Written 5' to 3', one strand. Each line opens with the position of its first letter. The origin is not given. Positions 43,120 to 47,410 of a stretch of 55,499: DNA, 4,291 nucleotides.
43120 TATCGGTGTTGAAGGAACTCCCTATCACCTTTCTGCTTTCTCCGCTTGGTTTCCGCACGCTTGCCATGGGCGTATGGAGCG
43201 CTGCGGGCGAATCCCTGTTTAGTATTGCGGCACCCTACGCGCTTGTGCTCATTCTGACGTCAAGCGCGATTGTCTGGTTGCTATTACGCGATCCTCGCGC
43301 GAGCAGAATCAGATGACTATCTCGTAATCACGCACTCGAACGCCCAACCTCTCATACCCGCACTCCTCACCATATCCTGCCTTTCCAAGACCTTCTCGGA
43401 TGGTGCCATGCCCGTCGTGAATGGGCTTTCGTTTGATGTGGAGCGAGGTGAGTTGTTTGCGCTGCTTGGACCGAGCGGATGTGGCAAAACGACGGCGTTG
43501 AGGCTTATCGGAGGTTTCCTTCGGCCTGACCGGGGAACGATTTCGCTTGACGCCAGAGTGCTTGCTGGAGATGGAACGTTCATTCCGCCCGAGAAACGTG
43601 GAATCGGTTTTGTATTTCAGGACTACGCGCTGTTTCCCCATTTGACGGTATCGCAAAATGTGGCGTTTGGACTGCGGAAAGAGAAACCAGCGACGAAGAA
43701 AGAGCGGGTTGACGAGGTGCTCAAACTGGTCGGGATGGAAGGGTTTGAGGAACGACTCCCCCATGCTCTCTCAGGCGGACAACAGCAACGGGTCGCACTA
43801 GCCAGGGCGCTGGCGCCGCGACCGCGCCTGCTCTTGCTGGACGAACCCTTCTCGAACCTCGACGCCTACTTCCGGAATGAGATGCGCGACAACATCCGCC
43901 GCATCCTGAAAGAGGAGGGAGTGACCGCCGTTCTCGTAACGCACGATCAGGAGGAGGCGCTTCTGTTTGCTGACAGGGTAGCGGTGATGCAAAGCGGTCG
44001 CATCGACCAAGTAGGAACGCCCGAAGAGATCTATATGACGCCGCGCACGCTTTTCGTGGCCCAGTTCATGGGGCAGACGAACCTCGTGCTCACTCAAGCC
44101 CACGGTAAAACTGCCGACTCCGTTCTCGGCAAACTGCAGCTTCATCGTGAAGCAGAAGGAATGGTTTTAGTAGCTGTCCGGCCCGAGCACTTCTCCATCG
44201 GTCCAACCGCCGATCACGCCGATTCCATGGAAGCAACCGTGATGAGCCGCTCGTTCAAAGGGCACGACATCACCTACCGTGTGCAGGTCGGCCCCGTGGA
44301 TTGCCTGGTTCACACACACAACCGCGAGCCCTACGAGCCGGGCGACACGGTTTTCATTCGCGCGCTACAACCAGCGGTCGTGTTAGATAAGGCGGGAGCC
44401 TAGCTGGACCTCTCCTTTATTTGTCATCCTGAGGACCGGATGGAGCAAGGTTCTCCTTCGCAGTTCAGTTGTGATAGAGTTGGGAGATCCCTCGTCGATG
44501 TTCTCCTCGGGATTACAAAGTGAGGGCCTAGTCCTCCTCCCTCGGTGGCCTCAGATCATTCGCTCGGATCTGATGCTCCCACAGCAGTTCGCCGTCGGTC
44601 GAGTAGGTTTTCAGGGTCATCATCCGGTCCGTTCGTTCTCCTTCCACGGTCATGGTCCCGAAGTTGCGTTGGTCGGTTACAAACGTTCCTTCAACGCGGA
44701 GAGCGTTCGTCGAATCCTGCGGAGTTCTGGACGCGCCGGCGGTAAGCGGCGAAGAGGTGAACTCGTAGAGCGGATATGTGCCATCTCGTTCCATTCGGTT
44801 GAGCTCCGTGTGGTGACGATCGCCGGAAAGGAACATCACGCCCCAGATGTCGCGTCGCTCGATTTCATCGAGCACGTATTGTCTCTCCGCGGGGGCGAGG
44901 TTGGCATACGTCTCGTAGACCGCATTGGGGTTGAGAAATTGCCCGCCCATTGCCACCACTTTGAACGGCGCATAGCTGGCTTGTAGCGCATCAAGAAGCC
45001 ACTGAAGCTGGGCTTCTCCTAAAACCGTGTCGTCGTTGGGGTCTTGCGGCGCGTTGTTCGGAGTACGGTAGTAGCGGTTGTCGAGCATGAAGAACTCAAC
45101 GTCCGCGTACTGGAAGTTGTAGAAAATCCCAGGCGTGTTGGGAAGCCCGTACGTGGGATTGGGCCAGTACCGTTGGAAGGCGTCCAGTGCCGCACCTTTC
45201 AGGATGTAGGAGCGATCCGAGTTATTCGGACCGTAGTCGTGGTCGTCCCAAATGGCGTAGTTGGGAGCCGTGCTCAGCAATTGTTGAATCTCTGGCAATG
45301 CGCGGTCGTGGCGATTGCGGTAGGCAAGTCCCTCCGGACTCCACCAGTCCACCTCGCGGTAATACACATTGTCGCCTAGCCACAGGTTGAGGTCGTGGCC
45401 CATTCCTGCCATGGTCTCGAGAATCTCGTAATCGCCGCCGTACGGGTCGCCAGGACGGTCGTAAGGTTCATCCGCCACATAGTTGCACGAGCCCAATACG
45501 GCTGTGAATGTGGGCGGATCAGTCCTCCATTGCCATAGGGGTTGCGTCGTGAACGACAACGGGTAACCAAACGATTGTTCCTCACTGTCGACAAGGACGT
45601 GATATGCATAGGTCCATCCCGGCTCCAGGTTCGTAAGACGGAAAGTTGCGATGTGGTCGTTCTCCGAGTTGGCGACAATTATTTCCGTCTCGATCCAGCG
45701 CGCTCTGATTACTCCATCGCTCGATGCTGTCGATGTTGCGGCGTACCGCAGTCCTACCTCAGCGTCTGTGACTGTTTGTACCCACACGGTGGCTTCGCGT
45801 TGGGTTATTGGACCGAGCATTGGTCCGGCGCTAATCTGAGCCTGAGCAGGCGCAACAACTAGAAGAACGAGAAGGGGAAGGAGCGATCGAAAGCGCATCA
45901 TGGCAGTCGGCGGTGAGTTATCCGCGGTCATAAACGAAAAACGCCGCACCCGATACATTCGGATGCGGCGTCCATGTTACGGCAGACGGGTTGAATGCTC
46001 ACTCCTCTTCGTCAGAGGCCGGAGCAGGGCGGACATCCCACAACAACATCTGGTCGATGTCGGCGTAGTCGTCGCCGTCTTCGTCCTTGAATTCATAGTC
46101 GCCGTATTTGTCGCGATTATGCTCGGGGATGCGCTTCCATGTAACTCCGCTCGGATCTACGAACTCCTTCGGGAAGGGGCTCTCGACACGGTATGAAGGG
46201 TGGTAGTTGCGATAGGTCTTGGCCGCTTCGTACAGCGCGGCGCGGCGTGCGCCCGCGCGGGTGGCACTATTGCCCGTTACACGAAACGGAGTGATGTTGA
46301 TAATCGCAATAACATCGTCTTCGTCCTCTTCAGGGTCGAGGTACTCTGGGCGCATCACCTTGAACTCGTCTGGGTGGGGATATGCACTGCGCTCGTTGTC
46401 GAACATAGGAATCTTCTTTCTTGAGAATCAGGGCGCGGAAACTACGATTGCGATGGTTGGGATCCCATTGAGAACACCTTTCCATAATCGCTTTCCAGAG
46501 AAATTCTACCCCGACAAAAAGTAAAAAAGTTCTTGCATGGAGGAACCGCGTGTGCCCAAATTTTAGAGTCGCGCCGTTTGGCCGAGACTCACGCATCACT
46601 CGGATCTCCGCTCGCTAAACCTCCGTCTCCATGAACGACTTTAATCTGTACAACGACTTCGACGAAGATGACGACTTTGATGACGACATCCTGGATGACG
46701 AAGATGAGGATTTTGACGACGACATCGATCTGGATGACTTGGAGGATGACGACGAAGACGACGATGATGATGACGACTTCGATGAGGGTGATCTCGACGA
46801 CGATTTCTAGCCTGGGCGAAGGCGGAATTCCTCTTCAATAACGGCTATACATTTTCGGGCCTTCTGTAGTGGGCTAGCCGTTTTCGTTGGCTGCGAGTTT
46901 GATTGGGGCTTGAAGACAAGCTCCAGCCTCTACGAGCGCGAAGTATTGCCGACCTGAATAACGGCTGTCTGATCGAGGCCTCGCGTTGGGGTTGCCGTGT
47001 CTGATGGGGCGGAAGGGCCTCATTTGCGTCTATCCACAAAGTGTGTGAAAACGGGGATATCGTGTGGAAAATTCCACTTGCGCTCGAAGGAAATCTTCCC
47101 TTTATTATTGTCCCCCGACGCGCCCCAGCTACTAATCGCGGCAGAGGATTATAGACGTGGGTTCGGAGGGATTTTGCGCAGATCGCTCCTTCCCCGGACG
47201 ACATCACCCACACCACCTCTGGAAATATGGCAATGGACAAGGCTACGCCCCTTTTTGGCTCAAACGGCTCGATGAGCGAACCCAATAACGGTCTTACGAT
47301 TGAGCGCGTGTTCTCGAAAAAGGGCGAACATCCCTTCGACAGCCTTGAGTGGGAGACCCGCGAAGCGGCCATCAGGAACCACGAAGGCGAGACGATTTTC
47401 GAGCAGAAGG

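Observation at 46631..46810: Hidden 59-aa hyper-acidic ORF carrying repeated SSB C-terminal-tip motifs, upstream of nrdJ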

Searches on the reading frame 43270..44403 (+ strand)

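Call 62: search_protein_families(library=pfam, proteins=[window:43270-44403:+], max_evalue=0.001)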
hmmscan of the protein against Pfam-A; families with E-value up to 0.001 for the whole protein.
window:43270-44403:+ (377 aa): 4 families
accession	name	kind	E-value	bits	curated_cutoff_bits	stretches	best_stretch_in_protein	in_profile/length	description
PF00005.33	ABC_tran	-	2.9e-37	128.8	25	1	51-194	2-136/137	ABC transporter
PF08402.16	TOBE_2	-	8e-11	42.3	21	1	301-365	1-68/76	TOBE domain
PF13304.12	AAA_21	-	3.4e-08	34.3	27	1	160-227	231-300/304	AAA domain, putative AbiEii toxin, Type IV TA system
PF13401.12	AAA_22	-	0.00028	21.6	27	1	62-226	7-124/130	AAA domain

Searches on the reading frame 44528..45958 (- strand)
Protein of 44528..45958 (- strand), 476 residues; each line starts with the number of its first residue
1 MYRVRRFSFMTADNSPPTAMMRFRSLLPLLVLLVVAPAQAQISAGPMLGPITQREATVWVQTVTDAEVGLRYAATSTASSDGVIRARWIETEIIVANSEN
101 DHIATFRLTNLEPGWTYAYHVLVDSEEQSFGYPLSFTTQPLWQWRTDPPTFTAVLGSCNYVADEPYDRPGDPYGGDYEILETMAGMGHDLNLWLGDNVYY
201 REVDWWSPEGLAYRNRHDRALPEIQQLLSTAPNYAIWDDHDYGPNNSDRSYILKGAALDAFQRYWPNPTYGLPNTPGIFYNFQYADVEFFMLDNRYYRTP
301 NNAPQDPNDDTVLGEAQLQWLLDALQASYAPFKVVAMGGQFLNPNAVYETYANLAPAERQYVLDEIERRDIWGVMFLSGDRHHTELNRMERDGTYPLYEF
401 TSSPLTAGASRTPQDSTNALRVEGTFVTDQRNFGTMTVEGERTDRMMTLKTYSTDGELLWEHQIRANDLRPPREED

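Call 9: search_protein_families(library=pfam, proteins=[window:44528-45958:-], max_evalue=1)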
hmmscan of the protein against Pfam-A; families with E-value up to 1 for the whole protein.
window:44528-45958:- (476 aa): 5 families
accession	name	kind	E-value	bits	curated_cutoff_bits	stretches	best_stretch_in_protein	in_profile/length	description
PF09423.15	PhoD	-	4.1e-25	89.1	27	1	175-433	12-319/343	PhoD-like phosphatase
PF25077.1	DUF7800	-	2.6e-10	40.8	27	1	40-127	2-75/89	Domain of unknown function (DUF7800)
PF16656.11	Pur_ac_phosph_N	-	0.001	20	30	1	58-138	30-93/93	Purple acid Phosphatase, N-terminal domain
PF16655.11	PhoD_N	-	0.0044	18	30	1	49-131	6-86/90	PhoD-like phosphatase, N-terminal domain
PF21466.3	GH101_dom-5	-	0.14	12.4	27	1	89-126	31-68/145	Endo-alpha-N-acetylgalactosaminidase, domain 5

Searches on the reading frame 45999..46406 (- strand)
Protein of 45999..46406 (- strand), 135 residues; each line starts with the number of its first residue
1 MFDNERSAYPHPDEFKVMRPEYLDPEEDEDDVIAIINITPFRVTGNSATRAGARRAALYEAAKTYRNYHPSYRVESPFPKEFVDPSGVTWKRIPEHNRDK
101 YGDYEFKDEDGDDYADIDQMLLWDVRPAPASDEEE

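Call 9: search_protein_families(library=pfam, proteins=[window:45999-46406:-], max_evalue=1)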
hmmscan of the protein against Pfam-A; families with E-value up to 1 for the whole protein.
window:45999-46406:- (135 aa): 1 family
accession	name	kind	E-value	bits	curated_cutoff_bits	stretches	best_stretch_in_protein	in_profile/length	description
PF17693.6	DUF5539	-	0.088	12.8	25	1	8-98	54-140/251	Family of unknown function (DUF5539)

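Call 10: search_protein_families(library=ncbifam, proteins=[window:45999-46406:-], max_evalue=1)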
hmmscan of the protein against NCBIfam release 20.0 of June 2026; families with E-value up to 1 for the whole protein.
window:45999-46406:- (135 aa): 0 families

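Call 30: find_related_loci(query=A2, collection=metagenome_contigs, flank=3000)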
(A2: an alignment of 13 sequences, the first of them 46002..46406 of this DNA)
Query A2 (135 aa) in metagenome_contigs; peptide patterns used: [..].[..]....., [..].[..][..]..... (x = any residue, [..] = any of these).
143 stretches matched a pattern; 107 encode a relative of the query (tblastn E <= 1e-3); the best 80 are kept; 80 distinct loci.
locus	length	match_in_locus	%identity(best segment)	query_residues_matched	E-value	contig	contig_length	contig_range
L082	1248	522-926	90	1-135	2e-76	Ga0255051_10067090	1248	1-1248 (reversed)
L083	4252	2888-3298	73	1-135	2e-64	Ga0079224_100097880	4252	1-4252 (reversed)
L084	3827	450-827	85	1-126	2e-62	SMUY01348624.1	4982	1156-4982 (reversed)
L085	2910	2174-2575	73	1-135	5e-61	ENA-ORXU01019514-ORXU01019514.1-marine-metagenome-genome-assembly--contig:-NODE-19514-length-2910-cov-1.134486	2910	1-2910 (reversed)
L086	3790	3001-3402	71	1-135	1e-60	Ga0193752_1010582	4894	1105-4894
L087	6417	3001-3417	74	1-135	3e-59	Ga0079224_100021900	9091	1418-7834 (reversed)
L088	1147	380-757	74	1-127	1e-61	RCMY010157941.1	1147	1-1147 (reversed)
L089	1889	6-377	74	4-127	2e-59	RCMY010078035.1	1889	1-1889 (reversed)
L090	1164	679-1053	66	1-126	2e-57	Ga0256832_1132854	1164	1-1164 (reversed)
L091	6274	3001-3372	71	4-127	6e-54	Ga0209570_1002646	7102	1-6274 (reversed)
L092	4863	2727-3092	70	4-128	5e-54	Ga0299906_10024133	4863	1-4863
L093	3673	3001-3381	66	1-128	9e-54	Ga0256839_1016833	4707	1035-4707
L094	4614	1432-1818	66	4-133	1e-53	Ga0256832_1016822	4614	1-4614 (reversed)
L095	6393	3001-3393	65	4-135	2e-53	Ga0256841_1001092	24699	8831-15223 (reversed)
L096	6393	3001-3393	68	4-134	2e-53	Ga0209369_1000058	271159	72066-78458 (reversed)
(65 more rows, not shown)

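Call 34: find_homologous_proteins(query=window:46002-46406:-, max_evalue=0.001)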
Query window:46002-46406:- (135 aa): 403 proteins with E <= 0.001 among 439 candidates; the best 120 are listed.
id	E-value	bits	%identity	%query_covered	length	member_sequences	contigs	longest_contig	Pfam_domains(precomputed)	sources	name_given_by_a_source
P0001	7.4e-74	265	87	99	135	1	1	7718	-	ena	-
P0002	2.3e-72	260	87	96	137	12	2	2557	-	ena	-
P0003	9.8e-70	251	83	99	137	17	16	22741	-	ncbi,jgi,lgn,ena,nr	ncbi:MAG: hypothetical protein IIC18_00090 [Bacteroidetes bacterium]|nr:hypothetical protein [Bacter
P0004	1.2e-66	241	81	100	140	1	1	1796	-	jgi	jgi:hypothetical protein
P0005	6.3e-65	236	80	99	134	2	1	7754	-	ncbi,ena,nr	ncbi:MAG: hypothetical protein R3284_02805 [Rubricoccaceae bacterium]|nr:hypothetical protein [Rubri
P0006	1.5e-64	234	79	100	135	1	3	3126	-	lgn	-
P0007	1.3e-61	225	74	100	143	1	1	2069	-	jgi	jgi:hypothetical protein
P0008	3.2e-61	224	73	100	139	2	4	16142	-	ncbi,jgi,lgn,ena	-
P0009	1.8e-60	221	71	100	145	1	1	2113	-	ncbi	-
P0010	3.1e-60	220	73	100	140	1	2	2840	-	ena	-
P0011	1.3e-59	218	74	100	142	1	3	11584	-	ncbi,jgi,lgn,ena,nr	ncbi:MAG TPA: hypothetical protein VK002_07885 [Rubricoccaceae bacterium]|nr:hypothetical protein [R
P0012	1.3e-59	218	73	100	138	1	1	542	-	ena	-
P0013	1.4e-59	218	73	100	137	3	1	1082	-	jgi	jgi:hypothetical protein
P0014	6.1e-59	216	72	100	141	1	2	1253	-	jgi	jgi:hypothetical protein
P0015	1.2e-58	215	75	100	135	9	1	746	-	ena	-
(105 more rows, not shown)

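Call 35: search_solved_structures(query=A2, max_evalue=1)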
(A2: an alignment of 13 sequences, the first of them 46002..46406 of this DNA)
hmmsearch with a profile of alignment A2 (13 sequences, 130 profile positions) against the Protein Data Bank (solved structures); distinct sequences matched with E-value up to 1: 0.

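Call 45: predict_structure(alignment_id=A3)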
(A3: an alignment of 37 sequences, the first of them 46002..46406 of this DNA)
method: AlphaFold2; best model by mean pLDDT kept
length: 135 residues; sequences in the alignment: 37
mean_pLDDT: 82.3   pTM: 0.72
mean pLDDT of the five models: 82.3, 81.4, 80.2, 79.1, 76.0
residues with pLDDT >= 90: 47; 70-90: 68; 50-70: 12; < 50: 8
segments of 3 or more residues with pLDDT < 50: 1-4, 132-135
pLDDT, mean of each block of 10 residues (from residue 1): 54 77 72 84 89 90 86 88 90 92 89 91 85 44
secondary structure, 60 per line:
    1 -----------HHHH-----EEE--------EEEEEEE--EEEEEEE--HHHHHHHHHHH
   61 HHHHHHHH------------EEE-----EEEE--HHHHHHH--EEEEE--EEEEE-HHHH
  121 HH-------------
elements in order: H12-15 E21-23 E32-38 E41-47 H50-68 E81-83 E89-92 H95-101 E104-108 E111-115 H117-122

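Call 49: fold_search(model_id=the predicted structure, library=pdb)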
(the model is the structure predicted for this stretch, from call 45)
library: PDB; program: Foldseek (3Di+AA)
matches with E <= 10: 450; with E <= 0.001: 0
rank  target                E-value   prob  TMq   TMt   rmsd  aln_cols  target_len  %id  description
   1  7v6c_B                2.8e-02  0.69  0.31  0.19  10.0       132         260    9  Structure of the Dicer-2-R2D2 heterodimer bound to small RNA duplex (released 2022-03-23)
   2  7zpk_C                3.3e-02  0.47  0.24  0.15  26.3       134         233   11  Mammalian Dicer in the "pre-dicing state" with pre-miR-15a substrate and TARBP2 subunit (released 2022-11-16)
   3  7zpj_D                4.4e-02  1.00  0.34  0.57   3.8        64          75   23  Mammalian Dicer in the "pre-dicing state" with pre-miR-15a substrate and TARBP2 subunit (released 2022-12-28)
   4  5n8l_MODEL_1_A        5.9e-02  0.57  0.29  0.26  16.5       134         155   13  Structure of TRBP dsRBD 1 and 2 in complex with a 19 bp siRNA (Complex B) (released 2018-02-21)
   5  9e4w_O                6.7e-02  0.93  0.31  0.43   4.3        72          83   11  Structure of Bacillus phage SPO1 anti-CBASS 4 (Acb4) in complex with 3'3'-cGAMP (released 2025-01-29)
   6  1whq_MODEL_1_A        7.5e-02  0.82  0.30  0.38   4.8        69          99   12  Solution structure of the N-terminal dsRBD from hypothetical protein BAB28848 (released 2004-11-28)
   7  3vyy_B                1.1e-01  0.96  0.31  0.46   4.0        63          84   14  Structural insights into RISC assembly facilitated by dsRNA binding domains of human RNA helicase A (DHX9) (released 2013-02-13)
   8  8dfv_K                1.3e-01  0.23  0.27  0.16  15.5       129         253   12  Structural Basis of MicroRNA Biogenesis by Dicer-1 and Its Partner Protein Loqs-PB - complex IIa (released 2022-11-16)
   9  8yig_B                1.4e-01  0.87  0.28  0.40  12.6        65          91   15  DmDcr-2/LoqsPD/slm2 in initial binding state (released 2025-03-05)
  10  2ltr_MODEL_1_A        1.4e-01  0.80  0.31  0.38   6.1        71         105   13  Solution structure of RDE-4(32-136) (released 2013-12-04)
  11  2ez6_A                1.5e-01  0.98  0.29  0.19   3.6        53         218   23  Crystal structure of Aquifex aeolicus RNase III (D44N) complexed with product of double-stranded RNA processing (released 2006-02-07)
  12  3adl_A                1.7e-01  0.85  0.26  0.44   4.8        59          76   22  Structure of TRBP2 and its molecule implications for miRNA processing (released 2010-05-26)
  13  6sy0_A                1.7e-01  0.23  0.21  0.21  14.4       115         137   12  Structure of the Plasmodium falciparum SIP2 DNA-binding AP2 tandem repeat in complex with two SPE2 half-sites (released 2020-10-07)
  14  6i3r_MODEL_1_A        1.9e-01  0.57  0.29  0.17   5.3        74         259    9  Structure, dynamics and roX2-lncRNA binding of tandem double-stranded RNA binding domains dsRBD1/2 of Drosophi (released 2019-02-20)
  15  1yz9_A                2.2e-01  0.97  0.29  0.19   3.6        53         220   23  Crystal structure of RNase III mutant E110Q from Aquifex aeolicus complexed with double stranded RNA at 2.1-Angstrom R (released 2005-11-22)
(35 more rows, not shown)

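Call 74: search_protein_families(library=phrogs, proteins=[window:46002-46406:-], max_evalue=1)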
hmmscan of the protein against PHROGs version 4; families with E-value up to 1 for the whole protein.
window:46002-46406:- (135 aa): 1 family
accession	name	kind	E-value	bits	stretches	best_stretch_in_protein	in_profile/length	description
phrog_271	-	transcription regulation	0.24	12.3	1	37-69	57-92/176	anti-termination protein N-like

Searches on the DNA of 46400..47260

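Call 48: search_rna_families(source=window, start=46400, end=47260, threshold=evalue, max_evalue=5)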
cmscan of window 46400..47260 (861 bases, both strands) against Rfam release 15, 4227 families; matches with E-value up to 5: 4.
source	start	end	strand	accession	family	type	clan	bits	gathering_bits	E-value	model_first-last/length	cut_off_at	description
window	46855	46941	+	RF00773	mir-298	Gene; miRNA;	-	19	80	0.54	1-85/85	no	mir-298 microRNA precursor family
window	46676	46700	+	RF01305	sR51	Gene; snRNA; snoRNA; CD-box;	-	15.5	38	3.2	1-56/56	no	Small nucleolar RNA sR51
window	46675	46732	+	RF01185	snR75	Gene; snRNA; snoRNA; CD-box;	CL00045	15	40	1.8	1-88/88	no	Small nucleolar RNA snR75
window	46742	46793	+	RF01134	sR30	Gene; snRNA; snoRNA; CD-box;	-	11.2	38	5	1-57/57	no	Small nucleolar RNA sR30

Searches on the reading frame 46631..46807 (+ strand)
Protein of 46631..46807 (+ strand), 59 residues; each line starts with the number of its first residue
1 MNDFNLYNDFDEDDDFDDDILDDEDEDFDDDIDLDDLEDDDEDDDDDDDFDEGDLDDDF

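Call 7: find_homologous_proteins(query=window:46631-46807:+, max_evalue=0.01)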
Query seq(59 aa): 591 candidates shared short words with the query, none scored E <= 0.01.

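Call 9: search_protein_families(library=pfam, proteins=[window:46631-46807:+], max_evalue=1)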
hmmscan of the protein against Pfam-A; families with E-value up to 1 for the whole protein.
seq(59 aa): 0 families

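Call 10: search_protein_families(library=ncbifam, proteins=[window:46631-46807:+], max_evalue=1)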
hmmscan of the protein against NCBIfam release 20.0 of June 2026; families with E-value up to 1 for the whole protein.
seq(59 aa): 0 families

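Call 16: list_cluster_members(proteins=[window:46631-46807:+, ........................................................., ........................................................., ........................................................, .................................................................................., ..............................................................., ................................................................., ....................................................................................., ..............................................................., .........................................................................])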
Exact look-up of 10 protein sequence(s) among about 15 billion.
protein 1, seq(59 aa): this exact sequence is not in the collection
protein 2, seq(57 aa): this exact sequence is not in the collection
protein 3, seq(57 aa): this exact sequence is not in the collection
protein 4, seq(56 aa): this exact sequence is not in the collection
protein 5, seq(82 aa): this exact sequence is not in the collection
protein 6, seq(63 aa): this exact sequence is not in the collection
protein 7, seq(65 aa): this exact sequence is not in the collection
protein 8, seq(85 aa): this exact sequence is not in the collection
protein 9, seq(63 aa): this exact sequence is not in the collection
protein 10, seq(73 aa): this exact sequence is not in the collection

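Call 17: find_encoding_contigs(protein=window:46631-46807:+, flank=3000, max_places=4)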
Protein seq(59 aa) (59 aa): 1 contig read that carries it; 1 place shown.
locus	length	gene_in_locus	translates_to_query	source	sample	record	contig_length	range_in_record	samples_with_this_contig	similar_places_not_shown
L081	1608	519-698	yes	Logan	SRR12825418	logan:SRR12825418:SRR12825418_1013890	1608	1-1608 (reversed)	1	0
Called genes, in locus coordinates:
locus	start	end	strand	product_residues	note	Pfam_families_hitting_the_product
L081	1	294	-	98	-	?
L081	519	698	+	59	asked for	-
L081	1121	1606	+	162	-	?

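Call 73: search_solved_structures(query=window:46631-46807:+, max_evalue=10)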
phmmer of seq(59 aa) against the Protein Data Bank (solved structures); distinct sequences matched with E-value up to 10: 0.

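Call 74: search_protein_families(library=phrogs, proteins=[window:46631-46807:+], max_evalue=1)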
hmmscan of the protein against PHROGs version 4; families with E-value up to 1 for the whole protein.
seq(59 aa): 0 families

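Call 75: predict_structure(protein=window:46631-46807:+)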
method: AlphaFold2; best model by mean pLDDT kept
length: 59 residues; sequences in the alignment: 1
mean_pLDDT: 55.7   pTM: 0.13
mean pLDDT of the five models: 55.7, 52.7, 52.0, 50.4, 46.6
residues with pLDDT >= 90: 0; 70-90: 0; 50-70: 50; < 50: 9
segments of 3 or more residues with pLDDT < 50: 1-5
pLDDT, mean of each block of 10 residues (from residue 1): 47 55 55 58 63 57
secondary structure: DSSP gave nothing for this model
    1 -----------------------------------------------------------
elements in order:
